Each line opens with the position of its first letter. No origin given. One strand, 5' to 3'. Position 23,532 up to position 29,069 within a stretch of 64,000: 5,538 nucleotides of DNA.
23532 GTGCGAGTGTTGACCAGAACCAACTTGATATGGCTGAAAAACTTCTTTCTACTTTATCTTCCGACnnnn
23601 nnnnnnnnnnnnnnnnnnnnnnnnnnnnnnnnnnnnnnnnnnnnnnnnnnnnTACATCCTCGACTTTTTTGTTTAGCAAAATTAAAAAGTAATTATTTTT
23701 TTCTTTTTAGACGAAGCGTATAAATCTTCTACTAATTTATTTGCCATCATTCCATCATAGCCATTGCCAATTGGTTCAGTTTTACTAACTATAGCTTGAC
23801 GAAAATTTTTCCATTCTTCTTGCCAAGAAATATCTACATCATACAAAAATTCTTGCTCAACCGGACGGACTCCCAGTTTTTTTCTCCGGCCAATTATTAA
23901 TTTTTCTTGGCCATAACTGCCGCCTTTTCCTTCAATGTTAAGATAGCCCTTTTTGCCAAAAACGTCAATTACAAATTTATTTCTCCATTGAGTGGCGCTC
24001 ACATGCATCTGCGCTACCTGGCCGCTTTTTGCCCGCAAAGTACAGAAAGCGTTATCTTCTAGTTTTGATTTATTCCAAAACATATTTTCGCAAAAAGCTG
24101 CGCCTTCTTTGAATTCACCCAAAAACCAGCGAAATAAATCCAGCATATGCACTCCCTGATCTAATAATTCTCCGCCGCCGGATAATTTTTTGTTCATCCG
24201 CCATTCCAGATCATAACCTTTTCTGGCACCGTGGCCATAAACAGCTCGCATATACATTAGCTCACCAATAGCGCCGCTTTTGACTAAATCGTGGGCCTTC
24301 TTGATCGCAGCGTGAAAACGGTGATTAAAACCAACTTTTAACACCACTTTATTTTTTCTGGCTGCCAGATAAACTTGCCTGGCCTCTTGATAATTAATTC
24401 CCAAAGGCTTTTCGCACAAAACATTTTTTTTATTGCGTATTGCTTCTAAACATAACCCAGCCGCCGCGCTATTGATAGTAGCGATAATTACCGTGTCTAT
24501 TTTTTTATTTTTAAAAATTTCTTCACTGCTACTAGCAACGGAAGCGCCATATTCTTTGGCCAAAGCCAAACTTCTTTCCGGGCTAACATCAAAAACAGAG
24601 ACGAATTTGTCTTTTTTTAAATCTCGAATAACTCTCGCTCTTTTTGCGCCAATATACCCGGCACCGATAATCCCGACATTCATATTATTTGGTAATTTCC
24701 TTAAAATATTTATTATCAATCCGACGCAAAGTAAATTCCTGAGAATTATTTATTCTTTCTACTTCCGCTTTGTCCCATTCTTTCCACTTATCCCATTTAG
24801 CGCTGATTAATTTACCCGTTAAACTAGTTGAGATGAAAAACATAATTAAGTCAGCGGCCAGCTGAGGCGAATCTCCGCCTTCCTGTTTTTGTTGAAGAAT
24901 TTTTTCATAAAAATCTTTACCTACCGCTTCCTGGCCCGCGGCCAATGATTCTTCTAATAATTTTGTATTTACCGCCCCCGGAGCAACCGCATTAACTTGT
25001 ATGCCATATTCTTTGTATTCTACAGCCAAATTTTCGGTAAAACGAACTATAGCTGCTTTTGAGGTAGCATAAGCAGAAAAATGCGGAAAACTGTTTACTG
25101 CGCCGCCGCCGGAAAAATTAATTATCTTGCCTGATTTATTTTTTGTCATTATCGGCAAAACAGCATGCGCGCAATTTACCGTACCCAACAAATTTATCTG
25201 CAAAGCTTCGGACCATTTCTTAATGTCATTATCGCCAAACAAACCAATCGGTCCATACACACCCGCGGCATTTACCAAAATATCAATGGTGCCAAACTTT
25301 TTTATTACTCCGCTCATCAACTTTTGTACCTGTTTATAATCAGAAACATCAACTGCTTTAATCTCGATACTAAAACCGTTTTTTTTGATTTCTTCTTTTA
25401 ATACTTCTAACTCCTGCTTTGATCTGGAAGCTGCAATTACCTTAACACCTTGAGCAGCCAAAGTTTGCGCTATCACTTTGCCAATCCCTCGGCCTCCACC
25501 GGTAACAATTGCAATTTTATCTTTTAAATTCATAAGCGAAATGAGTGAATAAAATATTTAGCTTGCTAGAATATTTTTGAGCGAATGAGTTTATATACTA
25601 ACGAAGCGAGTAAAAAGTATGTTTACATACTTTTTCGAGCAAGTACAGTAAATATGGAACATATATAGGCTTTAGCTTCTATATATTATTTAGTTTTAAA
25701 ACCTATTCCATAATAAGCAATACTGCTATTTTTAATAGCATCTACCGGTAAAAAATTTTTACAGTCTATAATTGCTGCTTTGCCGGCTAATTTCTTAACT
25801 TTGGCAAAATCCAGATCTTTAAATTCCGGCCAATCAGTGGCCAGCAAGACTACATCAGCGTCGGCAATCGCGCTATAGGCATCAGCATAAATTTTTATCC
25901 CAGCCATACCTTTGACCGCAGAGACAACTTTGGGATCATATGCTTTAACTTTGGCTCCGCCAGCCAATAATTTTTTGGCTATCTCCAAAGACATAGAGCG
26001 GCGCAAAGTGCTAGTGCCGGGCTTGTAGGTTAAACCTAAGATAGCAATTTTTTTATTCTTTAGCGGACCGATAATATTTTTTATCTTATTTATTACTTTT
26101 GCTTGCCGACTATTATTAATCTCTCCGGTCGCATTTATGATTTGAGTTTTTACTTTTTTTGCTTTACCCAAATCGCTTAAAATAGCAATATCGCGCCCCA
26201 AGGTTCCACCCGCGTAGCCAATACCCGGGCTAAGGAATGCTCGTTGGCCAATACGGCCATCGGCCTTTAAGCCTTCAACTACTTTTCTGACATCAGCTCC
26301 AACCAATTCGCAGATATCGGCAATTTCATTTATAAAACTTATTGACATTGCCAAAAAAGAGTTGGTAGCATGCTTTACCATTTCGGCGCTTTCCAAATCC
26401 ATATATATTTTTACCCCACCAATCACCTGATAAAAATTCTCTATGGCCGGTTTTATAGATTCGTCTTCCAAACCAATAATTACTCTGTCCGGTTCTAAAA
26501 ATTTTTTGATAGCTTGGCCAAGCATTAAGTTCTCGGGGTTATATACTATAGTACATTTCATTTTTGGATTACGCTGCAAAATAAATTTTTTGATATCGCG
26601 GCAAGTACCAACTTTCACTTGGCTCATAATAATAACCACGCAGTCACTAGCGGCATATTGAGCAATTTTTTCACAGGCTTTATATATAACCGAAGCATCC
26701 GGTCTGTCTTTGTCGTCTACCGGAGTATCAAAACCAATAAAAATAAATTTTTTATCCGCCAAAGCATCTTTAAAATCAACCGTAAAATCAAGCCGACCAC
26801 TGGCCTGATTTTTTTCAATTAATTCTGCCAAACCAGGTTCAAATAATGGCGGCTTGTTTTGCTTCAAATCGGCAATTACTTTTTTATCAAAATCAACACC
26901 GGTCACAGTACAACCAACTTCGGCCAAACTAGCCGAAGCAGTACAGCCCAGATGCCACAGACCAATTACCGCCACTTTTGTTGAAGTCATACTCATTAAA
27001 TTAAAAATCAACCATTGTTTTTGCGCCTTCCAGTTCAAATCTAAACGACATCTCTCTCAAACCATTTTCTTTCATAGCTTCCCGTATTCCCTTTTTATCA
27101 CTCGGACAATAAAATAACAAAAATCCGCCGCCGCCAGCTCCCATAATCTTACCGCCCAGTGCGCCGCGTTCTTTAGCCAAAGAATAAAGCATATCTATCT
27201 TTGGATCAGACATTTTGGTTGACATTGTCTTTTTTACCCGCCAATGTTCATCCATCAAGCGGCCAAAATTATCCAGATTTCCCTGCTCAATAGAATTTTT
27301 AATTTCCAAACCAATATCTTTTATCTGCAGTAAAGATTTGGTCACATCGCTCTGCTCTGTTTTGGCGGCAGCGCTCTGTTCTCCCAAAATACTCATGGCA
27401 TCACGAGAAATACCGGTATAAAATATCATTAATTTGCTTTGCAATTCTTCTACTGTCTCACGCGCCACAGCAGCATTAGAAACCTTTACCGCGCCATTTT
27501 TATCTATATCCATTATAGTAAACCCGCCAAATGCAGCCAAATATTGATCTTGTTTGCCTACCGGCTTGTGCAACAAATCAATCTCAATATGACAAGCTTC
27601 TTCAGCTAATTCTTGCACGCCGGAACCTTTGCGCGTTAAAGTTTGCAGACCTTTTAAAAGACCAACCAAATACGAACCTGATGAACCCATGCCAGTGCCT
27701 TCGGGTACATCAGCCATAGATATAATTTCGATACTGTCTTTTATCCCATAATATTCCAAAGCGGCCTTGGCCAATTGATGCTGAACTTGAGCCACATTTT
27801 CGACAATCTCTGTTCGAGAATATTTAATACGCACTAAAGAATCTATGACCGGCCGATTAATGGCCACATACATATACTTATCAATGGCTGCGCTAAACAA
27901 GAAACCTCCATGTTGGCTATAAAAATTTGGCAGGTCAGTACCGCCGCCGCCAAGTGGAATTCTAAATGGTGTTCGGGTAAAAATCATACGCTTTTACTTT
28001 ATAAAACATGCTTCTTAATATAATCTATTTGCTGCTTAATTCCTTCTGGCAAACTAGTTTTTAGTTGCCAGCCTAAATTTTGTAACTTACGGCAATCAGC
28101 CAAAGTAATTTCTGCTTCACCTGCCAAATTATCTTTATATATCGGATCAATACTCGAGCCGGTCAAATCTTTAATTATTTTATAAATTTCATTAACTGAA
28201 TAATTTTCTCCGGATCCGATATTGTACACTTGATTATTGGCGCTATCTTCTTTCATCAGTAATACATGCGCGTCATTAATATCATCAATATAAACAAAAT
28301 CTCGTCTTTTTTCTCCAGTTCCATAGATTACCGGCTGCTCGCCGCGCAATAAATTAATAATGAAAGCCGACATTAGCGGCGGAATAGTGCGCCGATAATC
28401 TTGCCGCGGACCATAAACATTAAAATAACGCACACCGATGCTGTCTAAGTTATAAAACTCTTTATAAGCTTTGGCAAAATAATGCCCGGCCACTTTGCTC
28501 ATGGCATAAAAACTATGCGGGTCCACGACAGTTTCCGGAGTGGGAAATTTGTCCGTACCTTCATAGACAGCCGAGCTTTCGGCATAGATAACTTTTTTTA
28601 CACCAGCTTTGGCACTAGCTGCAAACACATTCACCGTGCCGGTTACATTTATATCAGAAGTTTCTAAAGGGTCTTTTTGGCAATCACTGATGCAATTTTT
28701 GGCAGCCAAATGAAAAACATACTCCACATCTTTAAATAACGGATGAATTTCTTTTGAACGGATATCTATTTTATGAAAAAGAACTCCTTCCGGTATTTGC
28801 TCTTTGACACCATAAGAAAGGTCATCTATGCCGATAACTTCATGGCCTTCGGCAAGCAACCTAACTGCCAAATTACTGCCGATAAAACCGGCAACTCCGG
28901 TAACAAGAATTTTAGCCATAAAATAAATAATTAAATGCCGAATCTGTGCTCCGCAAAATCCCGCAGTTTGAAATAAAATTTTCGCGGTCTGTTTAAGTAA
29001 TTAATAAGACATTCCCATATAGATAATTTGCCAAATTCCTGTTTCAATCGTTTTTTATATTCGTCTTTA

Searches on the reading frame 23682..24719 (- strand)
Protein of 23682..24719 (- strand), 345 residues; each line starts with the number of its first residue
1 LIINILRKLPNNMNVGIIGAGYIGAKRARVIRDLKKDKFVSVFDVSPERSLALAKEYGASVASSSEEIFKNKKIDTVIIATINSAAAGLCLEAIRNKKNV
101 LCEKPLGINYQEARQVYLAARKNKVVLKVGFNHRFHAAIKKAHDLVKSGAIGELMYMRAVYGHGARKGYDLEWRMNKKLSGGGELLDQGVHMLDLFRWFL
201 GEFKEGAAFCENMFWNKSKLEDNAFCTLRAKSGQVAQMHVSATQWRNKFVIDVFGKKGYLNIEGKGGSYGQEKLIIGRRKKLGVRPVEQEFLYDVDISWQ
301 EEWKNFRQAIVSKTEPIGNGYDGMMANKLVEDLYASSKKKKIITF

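Call 10: search_protein_families(library=pfam, proteins=[window:23682-24719:-], max_evalue=0.000001)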
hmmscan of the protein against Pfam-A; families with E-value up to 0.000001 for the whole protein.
window:23682-24719:- (345 aa): 3 families
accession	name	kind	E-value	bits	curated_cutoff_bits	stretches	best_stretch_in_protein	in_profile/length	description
PF01408.29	GFO_IDH_MocA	-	3.1e-27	96.1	24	1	13-131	1-120/120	Oxidoreductase family, NAD-binding Rossmann fold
PF22725.1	GFO_IDH_MocA_C3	-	2.2e-26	92.7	27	1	140-260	2-123/124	GFO/IDH/MocA C-terminal domain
PF02894.22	GFO_IDH_MocA_C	-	1.2e-19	71.4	22.9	1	144-343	2-216/218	Oxidoreductase family, C-terminal alpha/beta domain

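Call 26: search_protein_families(library=ncbifam, proteins=[window:23682-24719:-], max_evalue=1e-20)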
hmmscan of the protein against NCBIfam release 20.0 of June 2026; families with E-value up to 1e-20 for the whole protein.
window:23682-24719:- (345 aa): 4 families
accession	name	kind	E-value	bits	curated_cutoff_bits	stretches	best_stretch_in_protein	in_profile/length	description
TIGR04380.1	myo_inos_iolG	equivalog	2e-45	155.1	355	1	13-343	2-329/330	inositol 2-dehydrogenase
NF052479.1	LevoglcsnDh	equivalog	1.7e-31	109.3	650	1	12-212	3-214/386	levoglucosan dehydrogenase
NF040723.1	UDP-GlcNAcDh_Arch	equivalog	1.5e-28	100.2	450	1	13-329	1-293/302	UDP-N-acetylglucosamine 3-dehydrogenase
NF041392.1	XylDh_Gfo6_Halo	equivalog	3.4e-21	75.4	350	1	41-343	46-348/350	D-xylose 1-dehydrogenase Gfo6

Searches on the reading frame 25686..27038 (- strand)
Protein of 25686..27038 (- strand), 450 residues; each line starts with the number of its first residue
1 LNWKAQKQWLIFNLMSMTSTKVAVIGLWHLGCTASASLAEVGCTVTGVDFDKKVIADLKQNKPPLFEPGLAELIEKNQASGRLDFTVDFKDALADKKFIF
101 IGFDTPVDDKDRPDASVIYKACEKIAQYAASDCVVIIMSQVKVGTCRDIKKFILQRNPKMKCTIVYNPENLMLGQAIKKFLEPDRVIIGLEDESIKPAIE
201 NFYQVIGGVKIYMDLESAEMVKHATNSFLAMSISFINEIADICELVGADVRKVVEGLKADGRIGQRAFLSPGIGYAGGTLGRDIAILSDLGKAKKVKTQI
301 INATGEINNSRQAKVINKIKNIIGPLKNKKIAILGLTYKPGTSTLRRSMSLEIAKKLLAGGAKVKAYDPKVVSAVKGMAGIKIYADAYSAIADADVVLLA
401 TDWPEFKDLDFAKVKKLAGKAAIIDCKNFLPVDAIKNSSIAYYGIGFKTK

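Call 10: search_protein_families(library=pfam, proteins=[window:25686-27038:-], max_evalue=0.000001)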
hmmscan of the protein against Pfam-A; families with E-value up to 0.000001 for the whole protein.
window:25686-27038:- (450 aa): 3 families
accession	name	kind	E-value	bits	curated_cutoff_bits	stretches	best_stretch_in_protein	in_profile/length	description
PF03721.20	UDPG_MGDP_dh_N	-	3.5e-45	154.3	27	1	21-197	2-182/187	UDP-glucose/GDP-mannose dehydrogenase family, NAD binding domain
PF03720.21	UDPG_MGDP_dh_C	-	1.1e-27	96.8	30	1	332-430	1-101/103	UDP-glucose/GDP-mannose dehydrogenase family, UDP binding domain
PF00984.24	UDPG_MGDP_dh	-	1e-26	93.3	25.4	1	216-309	1-93/94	UDP-glucose/GDP-mannose dehydrogenase family, central domain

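Call 26: search_protein_families(library=ncbifam, proteins=[window:25686-27038:-], max_evalue=1e-20)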
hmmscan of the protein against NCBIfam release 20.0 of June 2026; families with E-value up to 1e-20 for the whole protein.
window:25686-27038:- (450 aa): 6 families
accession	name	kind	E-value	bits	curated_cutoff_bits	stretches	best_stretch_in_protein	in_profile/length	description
TIGR03026.1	NDP-sugDHase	subfamily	3.7e-111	371.8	189.8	1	21-428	2-413/413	nucleotide sugar dehydrogenase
NF047673.2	TeichurnBiosyTuaD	equivalog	2.6e-98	330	700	1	21-446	3-430/439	UDP-glucose 6-dehydrogenase TuaD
NF041297.1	UDPGDh_AglM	equivalog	3.1e-74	250.4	670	1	21-418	2-406/429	UDP-glucose 6-dehydrogenase AglM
NF008286.0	PRK11064.1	equivalog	1.1e-42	146.1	459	1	17-416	1-409/420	UDP-N-acetyl-D-mannosamine dehydrogenase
NF040825.1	UDPMaNacDH_Arch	equivalog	2.8e-41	141.8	750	1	21-430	2-401/418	UDP-N-acetyl-D-mannosamine dehydrogenase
NF011631.0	PRK15057.1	equivalog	5.5e-24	85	757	1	67-398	47-364/388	UDP-glucose 6-dehydrogenase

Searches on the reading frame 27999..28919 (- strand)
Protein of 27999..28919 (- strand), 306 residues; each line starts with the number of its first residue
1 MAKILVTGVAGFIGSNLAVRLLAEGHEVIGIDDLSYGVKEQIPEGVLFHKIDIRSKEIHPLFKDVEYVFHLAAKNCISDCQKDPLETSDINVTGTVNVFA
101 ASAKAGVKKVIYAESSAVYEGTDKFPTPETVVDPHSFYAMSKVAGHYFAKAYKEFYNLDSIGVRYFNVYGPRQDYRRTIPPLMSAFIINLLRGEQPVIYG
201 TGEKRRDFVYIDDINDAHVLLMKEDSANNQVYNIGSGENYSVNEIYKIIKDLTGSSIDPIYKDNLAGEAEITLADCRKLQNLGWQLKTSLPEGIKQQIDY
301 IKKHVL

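Call 10: search_protein_families(library=pfam, proteins=[window:27999-28919:-], max_evalue=0.000001)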
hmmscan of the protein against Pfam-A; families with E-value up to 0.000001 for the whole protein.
window:27999-28919:- (306 aa): 6 families
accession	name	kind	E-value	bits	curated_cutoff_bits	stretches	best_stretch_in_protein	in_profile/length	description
PF01370.27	Epimerase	-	9.1e-61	205.8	20.9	1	4-235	1-240/240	NAD dependent epimerase/dehydratase family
PF16363.11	GDP_Man_Dehyd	-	2.4e-49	169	27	1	5-296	1-331/332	GDP-mannose 4,6 dehydratase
PF01073.25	3Beta_HSD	-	1e-16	61.2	22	1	5-230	1-237/280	3-beta hydroxysteroid dehydrogenase/isomerase family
PF04321.23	RmlD_sub_bind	-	7.6e-12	45.3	27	1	3-154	2-141/287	RmlD substrate binding domain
PF02719.21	Polysacc_synt_2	-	2.6e-11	43.7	20.2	1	4-172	1-175/293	Polysaccharide biosynthesis protein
PF07993.18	NAD_binding_4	-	4.9e-07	29.6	20.1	0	53-151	77-190/258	Male sterility protein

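Call 26: search_protein_families(library=ncbifam, proteins=[window:27999-28919:-], max_evalue=1e-20)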
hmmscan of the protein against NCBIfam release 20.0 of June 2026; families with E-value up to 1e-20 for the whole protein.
window:27999-28919:- (306 aa): 8 families
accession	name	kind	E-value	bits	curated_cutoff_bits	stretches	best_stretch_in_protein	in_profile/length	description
NF011728.1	PRK15181.1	equivalog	1.2e-44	152.7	760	1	3-304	17-341/348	Vi polysaccharide biosynthesis UDP-N-acetylglucosaminuronic acid C-4 epimerase TviC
TIGR01179.1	galE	equivalog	4.6e-44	150.6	262.3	1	3-302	1-326/332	UDP-glucose 4-epimerase GalE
TIGR04180.1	EDH_00030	hypoth_equivalog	1.3e-39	136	475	1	4-261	1-264/297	NAD-dependent 4,6-dehydratase LegB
TIGR01181.1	dTDP_gluc_dehyt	equivalog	5.1e-39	134.2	365.1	1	3-303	1-313/321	dTDP-glucose 4,6-dehydratase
TIGR02197.1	heptose_epim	equivalog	1.5e-37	129.5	274.6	1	4-302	1-314/316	ADP-glyceromanno-heptose 6-epimerase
NF047922.1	GDPFucSynFcl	equivalog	2.1e-31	109.5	500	1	3-299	4-299/308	GDP-L-fucose synthase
NF007956.0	PRK10675.1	subfamily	3e-25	89.1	394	1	3-298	2-326/338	UDP-glucose 4-epimerase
NF008360.0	PRK11150.1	equivalog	2.2e-22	79.6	452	1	4-303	2-308/310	ADP-glyceromanno-heptose 6-epimerase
